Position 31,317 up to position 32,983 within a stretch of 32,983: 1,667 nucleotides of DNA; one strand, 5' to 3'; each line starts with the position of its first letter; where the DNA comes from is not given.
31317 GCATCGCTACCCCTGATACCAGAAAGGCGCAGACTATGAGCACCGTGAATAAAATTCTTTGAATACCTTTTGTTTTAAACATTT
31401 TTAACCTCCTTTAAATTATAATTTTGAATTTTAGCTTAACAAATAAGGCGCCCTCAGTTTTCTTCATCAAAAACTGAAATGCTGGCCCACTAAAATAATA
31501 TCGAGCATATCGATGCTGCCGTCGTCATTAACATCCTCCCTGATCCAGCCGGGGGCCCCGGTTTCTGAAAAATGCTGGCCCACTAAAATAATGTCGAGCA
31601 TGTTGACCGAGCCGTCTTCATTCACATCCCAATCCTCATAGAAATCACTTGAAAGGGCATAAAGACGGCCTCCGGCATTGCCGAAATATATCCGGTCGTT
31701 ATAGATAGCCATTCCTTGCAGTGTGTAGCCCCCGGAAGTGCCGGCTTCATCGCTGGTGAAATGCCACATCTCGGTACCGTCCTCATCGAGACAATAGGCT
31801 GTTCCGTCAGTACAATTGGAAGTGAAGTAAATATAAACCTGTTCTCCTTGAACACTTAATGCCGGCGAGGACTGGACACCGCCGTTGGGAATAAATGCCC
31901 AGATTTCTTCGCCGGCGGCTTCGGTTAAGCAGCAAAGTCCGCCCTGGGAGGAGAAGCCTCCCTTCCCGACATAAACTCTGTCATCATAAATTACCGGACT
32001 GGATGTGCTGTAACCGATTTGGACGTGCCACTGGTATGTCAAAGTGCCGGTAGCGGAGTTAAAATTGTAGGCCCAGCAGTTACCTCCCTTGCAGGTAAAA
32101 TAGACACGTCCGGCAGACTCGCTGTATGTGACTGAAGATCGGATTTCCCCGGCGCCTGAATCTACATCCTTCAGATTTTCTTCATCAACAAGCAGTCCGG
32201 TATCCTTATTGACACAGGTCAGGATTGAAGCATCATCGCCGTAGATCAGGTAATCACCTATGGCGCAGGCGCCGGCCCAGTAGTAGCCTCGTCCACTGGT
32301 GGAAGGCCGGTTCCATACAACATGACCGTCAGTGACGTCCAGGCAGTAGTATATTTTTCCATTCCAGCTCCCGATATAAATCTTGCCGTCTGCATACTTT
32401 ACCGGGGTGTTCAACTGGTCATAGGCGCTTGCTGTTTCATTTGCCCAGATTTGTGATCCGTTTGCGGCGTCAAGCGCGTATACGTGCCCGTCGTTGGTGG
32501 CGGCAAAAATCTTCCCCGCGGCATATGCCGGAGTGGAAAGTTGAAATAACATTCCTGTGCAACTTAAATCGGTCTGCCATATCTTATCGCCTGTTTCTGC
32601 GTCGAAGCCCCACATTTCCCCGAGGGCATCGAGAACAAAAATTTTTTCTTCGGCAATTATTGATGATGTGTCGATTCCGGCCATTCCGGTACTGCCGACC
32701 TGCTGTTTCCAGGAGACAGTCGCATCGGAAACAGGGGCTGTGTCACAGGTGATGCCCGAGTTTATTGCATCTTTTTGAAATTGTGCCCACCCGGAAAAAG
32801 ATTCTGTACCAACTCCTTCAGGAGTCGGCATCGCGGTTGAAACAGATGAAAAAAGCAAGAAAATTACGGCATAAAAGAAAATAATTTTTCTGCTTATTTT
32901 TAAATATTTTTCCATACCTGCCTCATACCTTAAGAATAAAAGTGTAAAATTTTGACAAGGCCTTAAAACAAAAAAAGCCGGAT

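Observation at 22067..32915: Eight-gene cohesin/dockerin cluster with beta-propeller cargo and no recognisable glycoside hydrolases: a cellulosome-style assembly doing something else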

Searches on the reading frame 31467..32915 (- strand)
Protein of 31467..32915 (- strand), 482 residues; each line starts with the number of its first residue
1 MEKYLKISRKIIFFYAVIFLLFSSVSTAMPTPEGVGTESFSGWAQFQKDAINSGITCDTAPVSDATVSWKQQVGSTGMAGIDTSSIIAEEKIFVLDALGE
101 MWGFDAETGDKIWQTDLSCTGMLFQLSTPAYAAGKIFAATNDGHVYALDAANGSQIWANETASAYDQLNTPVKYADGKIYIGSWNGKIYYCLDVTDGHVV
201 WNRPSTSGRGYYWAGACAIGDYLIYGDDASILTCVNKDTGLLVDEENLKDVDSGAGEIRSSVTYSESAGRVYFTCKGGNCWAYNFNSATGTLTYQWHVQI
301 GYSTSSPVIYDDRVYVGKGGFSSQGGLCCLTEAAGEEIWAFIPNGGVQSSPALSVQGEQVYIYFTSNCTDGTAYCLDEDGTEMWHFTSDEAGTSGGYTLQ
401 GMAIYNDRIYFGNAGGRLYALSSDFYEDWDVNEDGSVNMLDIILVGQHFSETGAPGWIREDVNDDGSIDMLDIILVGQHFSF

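Call 3: search_protein_families(library=pfam, proteins=[window:31467-32915:-], max_evalue=0.01)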
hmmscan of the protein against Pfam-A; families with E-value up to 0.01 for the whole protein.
window:31467-32915:- (482 aa): 7 families
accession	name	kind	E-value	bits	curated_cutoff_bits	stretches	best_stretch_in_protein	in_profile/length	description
PF13360.13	PQQ_2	-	1.6e-33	116.8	27.6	2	64-240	52-227/233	Outer membrane protein assembly factor BamB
PF13570.13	Beta-prop_ACSF4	-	4.4e-31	108.9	133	3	176-432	19-252/329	Beta-alanine-activating enzyme, beta-propeller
PF00404.24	Dockerin_1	-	3.7e-09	37.1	22.9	1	430-479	3-55/57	Dockerin type I domain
PF01011.28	PQQ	-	2.6e-08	33.5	26.7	1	127-165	51-89/595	Glucose/ethanol/alcohol dehydrogenase, beta-propeller domain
PF25292.1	Beta-prop_CGLA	-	1.5e-06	28.4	26.8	0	369-391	52-74/316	Lambda-carrageenase beta-propeller domain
PF16819.11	DUF5074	-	4.6e-05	23.1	27.2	0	103-186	121-202/353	Domain of unknown function (DUF5074)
PF20067.5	SSL_N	-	0.0079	16.5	18.9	0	175-189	30-44/46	Strictosidine synthase-like, N-terminal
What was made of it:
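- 31467..32915 (-): g8: signal peptide + 8-blade-type PQQ_2/BamB-like beta-propeller + class-A duplicated dockerin (residues 430-479). Probably the first gene of the operon. Pfam PQQ_2 1.6e-33 and Dockerin_1 3.7e-9 (call 3).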

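Call 17: search_protein_families(library=ncbifam, proteins=[window:31467-32915:-], max_evalue=0.01)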
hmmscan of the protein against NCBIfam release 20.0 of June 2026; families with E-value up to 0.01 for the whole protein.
window:31467-32915:- (482 aa): 6 families
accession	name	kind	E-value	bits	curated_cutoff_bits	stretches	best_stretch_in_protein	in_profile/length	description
TIGR03300.1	assembly_YfgL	equivalog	7.9e-30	103.8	285.2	3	63-163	38-135/377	outer membrane protein assembly factor BamB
NF008351.0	PRK11138.1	equivalog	4e-23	81.6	423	3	128-203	64-146/394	outer membrane protein assembly factor BamB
TIGR03075.1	PQQ_enz_alc_DH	subfamily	3.2e-18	65.6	480.05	1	61-162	43-149/530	PQQ-dependent dehydrogenase, methanol/ethanol family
TIGR04528.1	acido_non_PQQ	subfamily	1.2e-13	50.7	650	1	59-165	26-134/493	acido-empty-quinoprotein group A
NF053615.1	SerThrKinAfsKStmc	equivalog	7.3e-12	44.7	1300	2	68-291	596-805/809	protein serine/threonine kinase AfsK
NF041516.1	PA2928_fam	subfamily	0.0015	17.9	70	0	101-161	71-129/376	PA2928 family protein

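Call 31: find_homologous_proteins(query=window:31467-32915:-, max_evalue=0.00001)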
Query window:31467-32915:- (482 aa): 722 proteins with E <= 0.00001 among 8000 candidates; the best 120 are listed.
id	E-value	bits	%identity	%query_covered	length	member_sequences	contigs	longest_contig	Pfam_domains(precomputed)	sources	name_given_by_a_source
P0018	0.0e+0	1115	100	100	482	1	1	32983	PF01011.29,PF13360.14,PF00404.25,PF25292.1,PF13570.14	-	-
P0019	1.1e-181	623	58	99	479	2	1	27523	PF01011.29,PF13360.14,PF25292.1,PF13570.14,PF25293.2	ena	-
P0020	1.2e-163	563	57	91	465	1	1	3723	PF01011.29,PF13360.14,PF00404.25,PF13570.14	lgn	-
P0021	9.0e-162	557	55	92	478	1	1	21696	PF01011.29,PF13360.14,PF00404.25,PF13570.14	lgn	-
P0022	9.6e-158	544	55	91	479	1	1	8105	PF01011.29,PF13360.14,PF00404.25,PF25292.1,PF13570.14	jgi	jgi:outer membrane protein assembly factor BamB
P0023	5.8e-153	528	50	100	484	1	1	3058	PF01011.29,PF13360.14,PF00404.25,PF25292.1,PF13570.14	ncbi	-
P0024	2.0e-150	520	51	99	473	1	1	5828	PF01011.29,PF13360.14,PF00404.25,PF13570.14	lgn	-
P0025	2.1e-150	520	51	96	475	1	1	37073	PF01011.29,PF13360.14,PF00404.25,PF13570.14,PF25293.2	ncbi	-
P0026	1.2e-148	514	51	96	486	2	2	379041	PF01011.29,PF13360.14,PF00404.25,PF13570.14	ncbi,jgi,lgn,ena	-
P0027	6.9e-148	511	54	91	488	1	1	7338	PF01011.29,PF13360.14,PF00404.25,PF13570.14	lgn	-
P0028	1.2e-144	501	56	80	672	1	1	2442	PF01011.29,PF13360.14,PF25292.1,PF13570.14,PF00395.26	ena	-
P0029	1.0e-142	494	52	91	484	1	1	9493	PF01011.29,PF13360.14,PF00404.25,PF13570.14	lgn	-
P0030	1.1e-140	488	54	79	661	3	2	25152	PF01011.29,PF13360.14,PF25292.1,PF13570.14,PF00395.26,PF25293.2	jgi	-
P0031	2.1e-140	487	54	81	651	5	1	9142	PF01011.29,PF07774.20,PF13360.14,PF25292.1,PF13570.14,PF00395.26,PF25293.2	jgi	jgi:outer membrane protein assembly factor BamB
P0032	1.0e-138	481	50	87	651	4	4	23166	PF01011.29,PF13360.14,PF25292.1,PF13570.14,PF00395.26,PF25293.2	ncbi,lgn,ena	-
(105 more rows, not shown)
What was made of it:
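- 31467..32915 (-): Desulfofervidus (call 31).
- Closest known: Cohesin/dockerin + CARDB 'adhesin' clusters of syntrophic SRB partners of ANME. Same: Desulfofervidus protein is 45% identical to g8 (call 31).
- Closest known: Archaeal non-cellulosomal cohesin-dockerin proteins. Same: The propeller cargo family is abundant in ANME-1, Methanosarcinales and alkane-oxidising archaea (call 31).
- prop8-DUF4430 and prop8-SLH fusions exist in ANME-1 and Peptococcaceae (call 31). The same propeller family occurs in archaea and in monoderm Firmicutes with SLH anchors, meaning outside the cell (call 31).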

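Call 37: find_encoding_contigs(protein=P0019, flank=10000, max_places=2)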
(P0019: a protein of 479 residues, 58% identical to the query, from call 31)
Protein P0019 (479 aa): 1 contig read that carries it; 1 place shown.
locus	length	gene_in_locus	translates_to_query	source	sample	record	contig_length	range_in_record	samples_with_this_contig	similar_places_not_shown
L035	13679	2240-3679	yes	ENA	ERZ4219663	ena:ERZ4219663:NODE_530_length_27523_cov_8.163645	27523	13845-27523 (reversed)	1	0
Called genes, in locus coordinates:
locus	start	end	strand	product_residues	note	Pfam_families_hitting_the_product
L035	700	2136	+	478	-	PF01011:PQQ (faint), PF13360:PQQ_2, PF13570:Beta-prop_ACSF4 (weak)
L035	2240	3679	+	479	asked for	PF01011:PQQ (faint), PF13360:PQQ_2, PF25293:Beta-prop_EMC1_N (weak), PF13570:Beta-prop_ACSF4, PF25292:Beta-prop_CGLA (faint), PF13360:PQQ_2, PF13570:Beta-prop_ACSF4, PF13360:PQQ_2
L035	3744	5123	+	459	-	PF01011:PQQ (faint), PF13360:PQQ_2, PF25293:Beta-prop_EMC1_N (faint), PF13570:Beta-prop_ACSF4, PF13360:PQQ_2, PF00404:Dockerin_1 (weak)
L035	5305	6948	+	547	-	PF14478:DUF4430, PF00404:Dockerin_1 (weak)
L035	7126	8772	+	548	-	PF14269:Arylsulfotran_2 (faint), PF14478:DUF4430 (weak), PF00404:Dockerin_1 (faint)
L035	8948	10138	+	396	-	PF00963:Cohesin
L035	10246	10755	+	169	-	PF22544:HYDIN_VesB_CFA65-like_Ig (weak)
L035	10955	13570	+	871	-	PF01011:PQQ (faint), PF13360:PQQ_2, PF13570:Beta-prop_ACSF4, PF13360:PQQ_2, PF13570:Beta-prop_ACSF4, PF13360:PQQ_2, PF13570:Beta-prop_ACSF4, PF13360:PQQ_2, +2 more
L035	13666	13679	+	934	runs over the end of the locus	PF15780:ASH (weak), PF22073:Cep192_D4 (weak), PF18998:Flg_new_2, PF13570:Beta-prop_ACSF4, PF13360:PQQ_2, PF13570:Beta-prop_ACSF4 (weak), PF13360:PQQ_2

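Call 38: find_encoding_contigs(protein=P0026, flank=10000, max_places=2)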
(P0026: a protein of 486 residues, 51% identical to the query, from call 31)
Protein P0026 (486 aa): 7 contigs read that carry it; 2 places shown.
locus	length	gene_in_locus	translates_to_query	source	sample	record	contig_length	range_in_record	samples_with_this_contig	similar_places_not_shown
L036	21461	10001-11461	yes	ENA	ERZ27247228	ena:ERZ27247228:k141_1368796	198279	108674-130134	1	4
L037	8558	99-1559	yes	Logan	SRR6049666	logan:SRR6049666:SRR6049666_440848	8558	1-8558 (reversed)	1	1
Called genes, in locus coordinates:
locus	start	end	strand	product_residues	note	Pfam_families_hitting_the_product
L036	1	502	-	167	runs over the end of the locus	PF02915:Rubrerythrin, PF21349:RUBY_RBDX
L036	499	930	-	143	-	PF08818:DUF1801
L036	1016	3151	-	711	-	PF03190:Thioredox_DsbH, PF13899:Thioredoxin_7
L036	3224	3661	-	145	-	-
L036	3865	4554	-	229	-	PF00578:AhpC-TSA, PF08534:Redoxin, PF10417:1-cysPrx_C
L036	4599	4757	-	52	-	PF00301:Rubredoxin, PF21349:RUBY_RBDX (faint)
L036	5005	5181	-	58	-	PF00301:Rubredoxin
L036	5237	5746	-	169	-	PF01613:Flavin_Reduct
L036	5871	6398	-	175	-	PF01965:DJ-1_PfpI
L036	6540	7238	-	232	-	PF00072:Response_reg, PF00486:Trans_reg_C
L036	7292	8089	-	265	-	PF03747:ADP_ribosyl_GH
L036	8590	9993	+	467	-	PF13570:Beta-prop_ACSF4, PF01011:PQQ (faint), PF13360:PQQ_2, PF00404:Dockerin_1 (weak)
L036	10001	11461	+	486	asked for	PF13360:PQQ_2, PF01011:PQQ (weak), PF13570:Beta-prop_ACSF4, PF13360:PQQ_2 (weak), PF13570:Beta-prop_ACSF4, PF13360:PQQ_2, PF00404:Dockerin_1 (faint)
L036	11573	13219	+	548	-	PF14478:DUF4430 (weak)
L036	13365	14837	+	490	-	-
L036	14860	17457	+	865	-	PF01011:PQQ (faint), PF13360:PQQ_2, PF13570:Beta-prop_ACSF4, PF25293:Beta-prop_EMC1_N (faint), PF13360:PQQ_2, PF13360:PQQ_2, PF13570:Beta-prop_ACSF4, PF13360:PQQ_2, +1 more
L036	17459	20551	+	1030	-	PF13243:SQHop_cyclase_C (faint), PF13249:SQHop_cyclase_N (faint), PF02494:HYR (faint), PF17963:Big_9 (faint), PF19077:Big_13 (weak)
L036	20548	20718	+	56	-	-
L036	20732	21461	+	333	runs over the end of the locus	PF14478:DUF4430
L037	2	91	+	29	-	?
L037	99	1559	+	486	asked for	PF13360:PQQ_2, PF01011:PQQ (weak), PF13570:Beta-prop_ACSF4, PF13360:PQQ_2 (weak), PF13570:Beta-prop_ACSF4, PF13360:PQQ_2, PF00404:Dockerin_1 (faint)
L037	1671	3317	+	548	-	PF14478:DUF4430 (weak)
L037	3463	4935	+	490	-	-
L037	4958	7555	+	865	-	PF01011:PQQ (faint), PF13360:PQQ_2, PF13570:Beta-prop_ACSF4, PF25293:Beta-prop_EMC1_N (faint), PF13360:PQQ_2, PF13360:PQQ_2, PF13570:Beta-prop_ACSF4, PF13360:PQQ_2, +1 more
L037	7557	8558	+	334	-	?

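Call 61: find_encoding_contigs(protein=P0025, flank=10000, max_places=1)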
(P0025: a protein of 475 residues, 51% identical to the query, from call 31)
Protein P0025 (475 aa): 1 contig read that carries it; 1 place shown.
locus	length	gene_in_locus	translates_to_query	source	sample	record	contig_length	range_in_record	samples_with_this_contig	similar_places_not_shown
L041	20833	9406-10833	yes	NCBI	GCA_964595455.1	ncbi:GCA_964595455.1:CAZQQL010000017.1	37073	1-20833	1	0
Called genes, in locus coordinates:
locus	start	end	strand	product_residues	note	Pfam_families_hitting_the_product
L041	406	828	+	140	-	PF00293:NUDIX, PF14815:NUDIX_4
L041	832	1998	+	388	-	PF17785:PUA_3, PF10672:Methyltrans_SAM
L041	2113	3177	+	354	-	-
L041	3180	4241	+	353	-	-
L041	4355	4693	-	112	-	-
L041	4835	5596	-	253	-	PF02353:CMAS, PF05175:MTS, PF13489:Methyltransf_23, PF01209:Ubie_methyltran, PF13649:Methyltransf_25, PF13847:Methyltransf_31, PF08241:Methyltransf_11, PF08242:Methyltransf_12, +2 more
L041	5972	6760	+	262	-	PF25211:DUF7839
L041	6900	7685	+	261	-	PF25211:DUF7839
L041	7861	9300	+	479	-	PF01011:PQQ (faint), PF13360:PQQ_2, PF13570:Beta-prop_ACSF4, PF13360:PQQ_2, PF00404:Dockerin_1 (weak)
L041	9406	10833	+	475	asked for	PF13360:PQQ_2, PF01011:PQQ (faint), PF25293:Beta-prop_EMC1_N (faint), PF13570:Beta-prop_ACSF4, PF00404:Dockerin_1 (faint), PF13360:PQQ_2 (weak), PF13570:Beta-prop_ACSF4, PF13360:PQQ_2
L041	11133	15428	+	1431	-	PF13306:LRR_5, PF12733:Cadherin-like, PF14478:DUF4430 (weak), PF00404:Dockerin_1 (weak)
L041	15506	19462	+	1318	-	PF17803:Cadherin_4 (faint), PF17892:Cadherin_5 (weak), PF17963:Big_9, PF13306:LRR_5, PF13855:LRR_8 (faint), PF13306:LRR_5, PF00404:Dockerin_1 (faint)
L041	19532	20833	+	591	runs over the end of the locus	-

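Call 78: find_related_loci(query=A7, collection=metagenome_contigs, flank=10000)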
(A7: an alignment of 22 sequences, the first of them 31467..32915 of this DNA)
Query A7 (482 aa) in metagenome_contigs; peptide patterns used: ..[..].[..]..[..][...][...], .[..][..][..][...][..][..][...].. (x = any residue, [..] = any of these).
600 stretches matched a pattern (row limit reached: there are more); 352 encode a relative of the query (tblastn E <= 1e-3); the best 80 are kept; 80 distinct loci.
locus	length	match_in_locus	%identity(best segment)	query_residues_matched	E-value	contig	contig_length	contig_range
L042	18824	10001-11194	55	41-423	1e-145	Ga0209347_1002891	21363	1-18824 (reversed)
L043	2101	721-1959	44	7-422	2e-107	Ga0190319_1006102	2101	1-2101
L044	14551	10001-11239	44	7-422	1e-101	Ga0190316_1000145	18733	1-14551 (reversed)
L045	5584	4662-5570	53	2-317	1e-101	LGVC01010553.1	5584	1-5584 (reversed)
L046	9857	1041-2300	44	2-422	2e-101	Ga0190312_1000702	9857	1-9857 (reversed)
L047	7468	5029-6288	44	2-422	2e-101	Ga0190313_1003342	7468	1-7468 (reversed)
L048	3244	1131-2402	43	2-422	1e-102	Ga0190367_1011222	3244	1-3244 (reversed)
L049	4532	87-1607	38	2-476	2e-99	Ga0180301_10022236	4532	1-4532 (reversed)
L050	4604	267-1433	47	43-422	9e-99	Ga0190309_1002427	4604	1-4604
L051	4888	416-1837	41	43-479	3e-96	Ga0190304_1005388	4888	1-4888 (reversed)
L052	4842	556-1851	44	41-422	2e-95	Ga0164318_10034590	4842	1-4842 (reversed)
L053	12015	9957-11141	46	43-425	7e-95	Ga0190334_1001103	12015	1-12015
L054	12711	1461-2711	42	39-445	2e-92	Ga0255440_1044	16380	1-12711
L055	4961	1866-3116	42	39-445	3e-92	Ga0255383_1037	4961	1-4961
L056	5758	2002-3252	42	39-445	5e-92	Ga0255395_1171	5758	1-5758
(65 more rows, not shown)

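Call 94: search_solved_structures(query=window:31467-32915:-, max_evalue=0.00001)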
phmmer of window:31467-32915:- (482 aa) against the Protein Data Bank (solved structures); distinct sequences matched with E-value up to 0.00001: 33.
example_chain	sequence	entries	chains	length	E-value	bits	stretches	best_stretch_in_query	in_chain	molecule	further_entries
6tjh_A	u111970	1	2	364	3.1e-33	118.3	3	335-429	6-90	Cake9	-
6tji_A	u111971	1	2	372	1.5e-31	112.7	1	296-430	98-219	Cake10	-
6tjg_A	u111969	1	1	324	6.3e-28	100.7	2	335-429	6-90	Cake8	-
7awy_A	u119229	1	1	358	8.8e-24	87.1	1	335-436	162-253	Scone-R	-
7awz_A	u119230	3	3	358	1.8e-22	82.7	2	334-435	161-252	Scone-E | SconeE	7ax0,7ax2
6tjf_A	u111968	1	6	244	1.5e-21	79.7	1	335-429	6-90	Cake6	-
6tje_A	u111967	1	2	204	4.6e-18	68.2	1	335-429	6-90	Cake5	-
3hxj_A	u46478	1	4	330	7.6e-18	67.5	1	335-431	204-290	Pyrrolo-quinoline quinone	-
6tjd_A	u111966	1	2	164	1.2e-14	57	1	335-431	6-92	Cake4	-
2yh3_A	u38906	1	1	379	2.9e-14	55.7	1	65-250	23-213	LIPOPROTEIN YFGL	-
5ayw_B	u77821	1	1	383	3e-14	55.6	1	66-249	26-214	Outer membrane protein assembly factor BamB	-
8adg_B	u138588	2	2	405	3.8e-14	55.3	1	65-250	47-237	Outer membrane protein assembly factor BamB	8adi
3prw_A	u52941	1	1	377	5e-14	54.9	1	65-250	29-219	Lipoprotein yfgL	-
6lyq_B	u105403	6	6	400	5.1e-14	54.9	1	65-248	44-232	Outer membrane protein assembly factor BamB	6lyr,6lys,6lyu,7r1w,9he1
5ljo_B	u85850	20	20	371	5.6e-14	54.7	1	65-249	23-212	Outer membrane protein assembly factor BamB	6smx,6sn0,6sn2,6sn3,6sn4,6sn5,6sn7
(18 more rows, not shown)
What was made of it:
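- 31467..32915 (-): In the PDB the best matches are designer propellers, 3hxj and BamB (call 94).
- The propellers are closest to non-enzymatic BamB-type and designer propellers (call 94). The propellers hit BamB models (NCBIfam; call 17) and BamB structures at about 1e-14 (call 94).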
